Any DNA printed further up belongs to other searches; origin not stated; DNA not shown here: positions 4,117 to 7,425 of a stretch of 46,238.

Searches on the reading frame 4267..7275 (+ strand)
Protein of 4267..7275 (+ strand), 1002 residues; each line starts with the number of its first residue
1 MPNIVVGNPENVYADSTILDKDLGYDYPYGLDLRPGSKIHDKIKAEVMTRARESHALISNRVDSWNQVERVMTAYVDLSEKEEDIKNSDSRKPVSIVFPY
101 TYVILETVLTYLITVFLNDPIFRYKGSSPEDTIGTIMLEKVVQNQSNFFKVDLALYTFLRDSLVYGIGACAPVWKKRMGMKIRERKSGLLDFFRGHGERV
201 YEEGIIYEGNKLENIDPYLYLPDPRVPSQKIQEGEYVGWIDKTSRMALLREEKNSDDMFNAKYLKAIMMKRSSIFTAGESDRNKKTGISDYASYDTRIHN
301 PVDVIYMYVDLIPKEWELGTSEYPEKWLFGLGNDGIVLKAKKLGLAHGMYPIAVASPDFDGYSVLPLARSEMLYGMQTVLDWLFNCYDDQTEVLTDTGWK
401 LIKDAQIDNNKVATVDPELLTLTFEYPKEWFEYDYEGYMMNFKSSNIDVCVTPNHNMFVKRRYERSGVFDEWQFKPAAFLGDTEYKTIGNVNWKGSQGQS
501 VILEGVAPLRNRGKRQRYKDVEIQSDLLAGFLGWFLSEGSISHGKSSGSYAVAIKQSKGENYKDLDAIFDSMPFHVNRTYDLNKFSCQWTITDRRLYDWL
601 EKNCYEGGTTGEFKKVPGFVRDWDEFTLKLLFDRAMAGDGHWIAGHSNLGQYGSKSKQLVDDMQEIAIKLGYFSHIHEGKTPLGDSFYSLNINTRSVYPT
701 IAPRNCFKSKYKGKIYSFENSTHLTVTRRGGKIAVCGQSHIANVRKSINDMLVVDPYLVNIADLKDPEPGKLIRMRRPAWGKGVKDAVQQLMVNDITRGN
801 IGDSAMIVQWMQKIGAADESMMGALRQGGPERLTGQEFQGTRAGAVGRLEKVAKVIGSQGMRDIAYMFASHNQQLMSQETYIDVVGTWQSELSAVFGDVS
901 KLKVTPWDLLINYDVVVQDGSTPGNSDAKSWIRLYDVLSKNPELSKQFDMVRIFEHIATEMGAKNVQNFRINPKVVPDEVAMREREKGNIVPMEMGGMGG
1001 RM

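Call 69: search_protein_families(library=phrogs, proteins=[window:4267-7275:+], max_evalue=0.001)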
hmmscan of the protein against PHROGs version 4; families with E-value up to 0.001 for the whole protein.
window:4267-7275:+ (1002 aa): 3 families
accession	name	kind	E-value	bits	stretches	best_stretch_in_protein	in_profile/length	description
phrog_85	-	DNA, RNA and nucleotide metabolism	2.4e-08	34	1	376-477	79-179/866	thymidylate synthase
phrog_12229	-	DNA, RNA and nucleotide metabolism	8.7e-07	28.7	0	385-463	148-229/577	ribonucleotide reductase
phrog_332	-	connector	2.4e-06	27.2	1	64-226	31-171/560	head-tail adaptor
